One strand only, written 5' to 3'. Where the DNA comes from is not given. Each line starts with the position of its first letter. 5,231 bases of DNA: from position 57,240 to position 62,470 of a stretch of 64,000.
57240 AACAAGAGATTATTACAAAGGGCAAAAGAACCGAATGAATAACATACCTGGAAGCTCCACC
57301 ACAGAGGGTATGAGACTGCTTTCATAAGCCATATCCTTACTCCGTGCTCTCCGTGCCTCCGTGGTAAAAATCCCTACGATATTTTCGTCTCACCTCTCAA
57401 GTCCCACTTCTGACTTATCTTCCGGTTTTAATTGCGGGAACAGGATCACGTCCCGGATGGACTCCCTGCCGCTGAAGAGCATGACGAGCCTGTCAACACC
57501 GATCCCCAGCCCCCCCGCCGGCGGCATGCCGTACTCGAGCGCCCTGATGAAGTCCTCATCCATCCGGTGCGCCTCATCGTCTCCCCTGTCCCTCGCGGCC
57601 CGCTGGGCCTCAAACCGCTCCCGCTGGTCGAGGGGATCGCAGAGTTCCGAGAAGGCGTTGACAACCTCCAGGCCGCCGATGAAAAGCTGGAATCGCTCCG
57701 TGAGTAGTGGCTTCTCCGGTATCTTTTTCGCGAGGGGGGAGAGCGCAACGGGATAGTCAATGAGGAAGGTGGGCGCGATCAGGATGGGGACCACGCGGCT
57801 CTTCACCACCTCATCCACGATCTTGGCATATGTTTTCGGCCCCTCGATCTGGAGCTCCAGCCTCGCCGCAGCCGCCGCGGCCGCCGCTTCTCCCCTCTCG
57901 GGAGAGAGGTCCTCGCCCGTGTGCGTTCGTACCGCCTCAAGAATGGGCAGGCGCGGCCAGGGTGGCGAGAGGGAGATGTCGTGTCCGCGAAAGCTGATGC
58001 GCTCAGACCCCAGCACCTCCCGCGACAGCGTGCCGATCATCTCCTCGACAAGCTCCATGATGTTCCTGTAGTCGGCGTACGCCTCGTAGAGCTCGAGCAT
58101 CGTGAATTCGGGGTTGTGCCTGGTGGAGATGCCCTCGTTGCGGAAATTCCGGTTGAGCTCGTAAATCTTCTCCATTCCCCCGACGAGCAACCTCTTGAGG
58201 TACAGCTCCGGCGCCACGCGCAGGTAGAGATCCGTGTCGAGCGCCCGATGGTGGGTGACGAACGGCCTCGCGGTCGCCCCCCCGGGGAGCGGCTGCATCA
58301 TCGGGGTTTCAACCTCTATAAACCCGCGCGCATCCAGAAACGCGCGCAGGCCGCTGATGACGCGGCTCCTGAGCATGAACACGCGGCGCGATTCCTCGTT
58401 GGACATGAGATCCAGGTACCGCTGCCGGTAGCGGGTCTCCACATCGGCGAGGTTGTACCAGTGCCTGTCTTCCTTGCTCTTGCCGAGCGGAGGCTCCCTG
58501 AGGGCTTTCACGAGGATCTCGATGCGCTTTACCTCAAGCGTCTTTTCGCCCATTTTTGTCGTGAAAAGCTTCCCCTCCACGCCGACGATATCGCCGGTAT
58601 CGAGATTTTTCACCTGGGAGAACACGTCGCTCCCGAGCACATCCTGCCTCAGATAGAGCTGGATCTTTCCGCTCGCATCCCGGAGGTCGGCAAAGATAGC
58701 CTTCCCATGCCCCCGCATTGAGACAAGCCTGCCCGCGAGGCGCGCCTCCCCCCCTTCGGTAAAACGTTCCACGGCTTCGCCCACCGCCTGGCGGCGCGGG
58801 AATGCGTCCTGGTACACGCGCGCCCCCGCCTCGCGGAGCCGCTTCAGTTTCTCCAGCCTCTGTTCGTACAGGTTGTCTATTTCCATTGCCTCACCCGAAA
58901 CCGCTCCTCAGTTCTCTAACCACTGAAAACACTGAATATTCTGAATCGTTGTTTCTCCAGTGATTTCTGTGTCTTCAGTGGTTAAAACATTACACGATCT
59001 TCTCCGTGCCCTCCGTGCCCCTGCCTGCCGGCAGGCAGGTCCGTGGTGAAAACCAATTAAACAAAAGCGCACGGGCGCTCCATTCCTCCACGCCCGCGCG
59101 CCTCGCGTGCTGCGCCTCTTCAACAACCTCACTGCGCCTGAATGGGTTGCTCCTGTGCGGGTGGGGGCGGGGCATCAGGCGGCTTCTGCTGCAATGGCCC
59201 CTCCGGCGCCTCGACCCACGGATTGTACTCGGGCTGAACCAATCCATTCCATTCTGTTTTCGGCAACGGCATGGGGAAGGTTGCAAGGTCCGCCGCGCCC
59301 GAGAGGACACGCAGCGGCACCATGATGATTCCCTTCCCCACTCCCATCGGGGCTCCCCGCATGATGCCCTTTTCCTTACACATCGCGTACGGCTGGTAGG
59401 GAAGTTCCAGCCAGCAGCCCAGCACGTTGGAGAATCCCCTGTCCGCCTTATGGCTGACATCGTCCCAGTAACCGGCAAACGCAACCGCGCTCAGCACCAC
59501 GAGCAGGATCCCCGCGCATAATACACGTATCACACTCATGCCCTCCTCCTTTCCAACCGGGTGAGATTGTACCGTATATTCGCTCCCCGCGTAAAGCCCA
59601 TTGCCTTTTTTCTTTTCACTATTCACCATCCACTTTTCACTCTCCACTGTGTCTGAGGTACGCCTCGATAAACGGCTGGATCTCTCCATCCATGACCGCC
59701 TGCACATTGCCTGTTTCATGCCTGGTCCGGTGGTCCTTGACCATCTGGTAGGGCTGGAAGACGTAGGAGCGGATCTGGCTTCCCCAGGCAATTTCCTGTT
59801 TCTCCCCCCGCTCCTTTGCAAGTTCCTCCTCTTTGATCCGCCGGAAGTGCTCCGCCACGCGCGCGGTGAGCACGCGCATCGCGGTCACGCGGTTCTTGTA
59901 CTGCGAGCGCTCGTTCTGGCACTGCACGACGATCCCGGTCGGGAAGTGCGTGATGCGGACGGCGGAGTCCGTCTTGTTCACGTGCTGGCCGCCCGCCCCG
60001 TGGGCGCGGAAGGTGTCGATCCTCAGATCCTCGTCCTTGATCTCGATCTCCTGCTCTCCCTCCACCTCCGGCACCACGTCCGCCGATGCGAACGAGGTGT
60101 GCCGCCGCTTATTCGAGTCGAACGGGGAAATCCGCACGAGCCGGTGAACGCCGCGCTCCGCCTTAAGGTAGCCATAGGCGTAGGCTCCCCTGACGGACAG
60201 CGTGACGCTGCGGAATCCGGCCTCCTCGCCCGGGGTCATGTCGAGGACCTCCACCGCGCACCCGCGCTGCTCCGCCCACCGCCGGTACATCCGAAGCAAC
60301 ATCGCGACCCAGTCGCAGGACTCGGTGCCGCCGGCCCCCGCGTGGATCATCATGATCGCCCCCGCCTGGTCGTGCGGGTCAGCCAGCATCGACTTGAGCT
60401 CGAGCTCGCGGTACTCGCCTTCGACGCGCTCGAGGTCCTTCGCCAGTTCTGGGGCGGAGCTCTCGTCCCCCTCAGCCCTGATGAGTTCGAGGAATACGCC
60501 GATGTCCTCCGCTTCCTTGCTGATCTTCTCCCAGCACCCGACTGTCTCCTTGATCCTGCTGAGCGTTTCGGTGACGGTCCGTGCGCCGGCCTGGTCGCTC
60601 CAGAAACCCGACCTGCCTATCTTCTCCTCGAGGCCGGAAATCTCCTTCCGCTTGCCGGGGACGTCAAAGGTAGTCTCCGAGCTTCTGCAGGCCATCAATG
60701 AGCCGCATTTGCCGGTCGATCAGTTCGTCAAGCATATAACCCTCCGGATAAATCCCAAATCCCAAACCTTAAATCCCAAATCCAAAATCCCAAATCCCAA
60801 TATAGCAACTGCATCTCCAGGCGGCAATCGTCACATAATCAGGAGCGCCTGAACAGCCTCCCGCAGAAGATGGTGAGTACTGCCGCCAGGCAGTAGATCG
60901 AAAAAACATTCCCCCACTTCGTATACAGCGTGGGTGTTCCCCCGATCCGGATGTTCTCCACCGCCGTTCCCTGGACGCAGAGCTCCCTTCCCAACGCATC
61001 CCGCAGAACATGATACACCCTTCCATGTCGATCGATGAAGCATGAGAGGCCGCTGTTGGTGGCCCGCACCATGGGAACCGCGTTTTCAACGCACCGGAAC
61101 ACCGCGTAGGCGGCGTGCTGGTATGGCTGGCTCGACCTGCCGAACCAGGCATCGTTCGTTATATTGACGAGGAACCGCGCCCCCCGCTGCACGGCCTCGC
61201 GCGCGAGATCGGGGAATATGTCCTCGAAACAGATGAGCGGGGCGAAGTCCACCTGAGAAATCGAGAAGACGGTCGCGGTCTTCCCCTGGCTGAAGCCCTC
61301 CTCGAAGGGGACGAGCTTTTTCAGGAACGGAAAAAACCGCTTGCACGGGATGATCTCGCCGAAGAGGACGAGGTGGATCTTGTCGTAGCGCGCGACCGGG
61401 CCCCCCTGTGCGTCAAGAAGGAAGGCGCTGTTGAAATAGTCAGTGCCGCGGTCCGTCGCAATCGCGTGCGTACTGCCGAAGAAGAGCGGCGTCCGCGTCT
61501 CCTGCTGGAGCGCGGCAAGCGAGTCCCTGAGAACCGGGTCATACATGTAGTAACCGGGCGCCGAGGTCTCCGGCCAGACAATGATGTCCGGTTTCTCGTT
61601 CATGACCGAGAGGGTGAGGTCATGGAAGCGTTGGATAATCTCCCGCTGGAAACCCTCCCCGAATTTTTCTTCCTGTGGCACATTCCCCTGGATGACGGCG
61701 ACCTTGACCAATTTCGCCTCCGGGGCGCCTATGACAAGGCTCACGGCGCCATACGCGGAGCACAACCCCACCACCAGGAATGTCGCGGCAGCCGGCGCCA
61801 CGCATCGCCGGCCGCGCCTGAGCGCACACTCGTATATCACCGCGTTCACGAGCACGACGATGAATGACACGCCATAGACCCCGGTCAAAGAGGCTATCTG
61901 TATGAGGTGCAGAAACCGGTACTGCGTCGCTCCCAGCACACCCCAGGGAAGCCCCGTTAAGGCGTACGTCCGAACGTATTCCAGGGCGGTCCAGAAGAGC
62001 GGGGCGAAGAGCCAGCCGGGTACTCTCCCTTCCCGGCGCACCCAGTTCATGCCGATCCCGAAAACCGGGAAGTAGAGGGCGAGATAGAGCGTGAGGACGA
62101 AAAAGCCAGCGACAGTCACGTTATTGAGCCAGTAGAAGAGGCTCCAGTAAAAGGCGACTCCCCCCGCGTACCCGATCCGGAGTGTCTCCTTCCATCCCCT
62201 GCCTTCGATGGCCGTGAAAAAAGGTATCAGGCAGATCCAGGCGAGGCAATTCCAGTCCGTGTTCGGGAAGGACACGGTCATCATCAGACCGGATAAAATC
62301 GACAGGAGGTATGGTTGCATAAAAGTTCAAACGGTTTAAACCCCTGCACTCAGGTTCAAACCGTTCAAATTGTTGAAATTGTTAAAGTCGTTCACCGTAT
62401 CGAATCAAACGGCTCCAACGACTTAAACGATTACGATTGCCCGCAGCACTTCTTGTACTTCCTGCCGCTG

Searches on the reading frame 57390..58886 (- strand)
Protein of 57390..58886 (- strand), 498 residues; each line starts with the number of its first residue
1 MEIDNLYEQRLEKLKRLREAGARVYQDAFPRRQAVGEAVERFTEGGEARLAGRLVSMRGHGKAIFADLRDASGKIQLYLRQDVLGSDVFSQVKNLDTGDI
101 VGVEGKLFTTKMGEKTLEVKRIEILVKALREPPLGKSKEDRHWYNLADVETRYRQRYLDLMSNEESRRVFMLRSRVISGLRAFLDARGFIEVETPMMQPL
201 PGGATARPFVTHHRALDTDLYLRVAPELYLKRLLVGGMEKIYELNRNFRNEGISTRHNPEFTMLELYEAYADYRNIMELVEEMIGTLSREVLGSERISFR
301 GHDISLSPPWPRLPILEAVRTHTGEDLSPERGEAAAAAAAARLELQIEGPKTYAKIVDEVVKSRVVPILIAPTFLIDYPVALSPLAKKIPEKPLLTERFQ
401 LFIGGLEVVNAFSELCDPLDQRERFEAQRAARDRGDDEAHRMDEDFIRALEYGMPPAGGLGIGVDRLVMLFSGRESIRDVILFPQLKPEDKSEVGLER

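Call 4: search_protein_families(library=pfam, proteins=[window:57390-58886:-], max_evalue=0.01)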
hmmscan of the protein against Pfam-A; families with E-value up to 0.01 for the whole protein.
window:57390-58886:- (498 aa): 3 families
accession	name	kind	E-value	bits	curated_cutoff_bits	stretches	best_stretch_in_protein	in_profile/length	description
PF00152.25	tRNA-synt_2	-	5.7e-90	301.9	25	1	149-486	2-307/308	tRNA synthetases class II (D, K and N)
PF01336.31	tRNA_anti-codon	-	1.5e-17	63.7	27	1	49-125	2-75/75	OB-fold nucleic acid binding domain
PF01409.25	tRNA-synt_2d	-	0.0038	17.2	19.8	0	457-480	212-235/246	tRNA synthetases class II core domain (F)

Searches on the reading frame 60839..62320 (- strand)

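Call 83: search_protein_families(library=pfam, proteins=[window:60839-62320:-], max_evalue=0.001)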
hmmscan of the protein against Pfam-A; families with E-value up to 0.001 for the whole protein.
window:60839-62320:- (493 aa): 2 families
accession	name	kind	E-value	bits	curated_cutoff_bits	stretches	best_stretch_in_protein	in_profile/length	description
PF20154.4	LNT_N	-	7.1e-36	124.2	27.1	1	10-161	1-159/159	Apolipoprotein N-acyltransferase N-terminal domain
PF00795.27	CN_hydrolase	-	1.2e-25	90.8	23.2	1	206-436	1-231/256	Carbon-nitrogen hydrolase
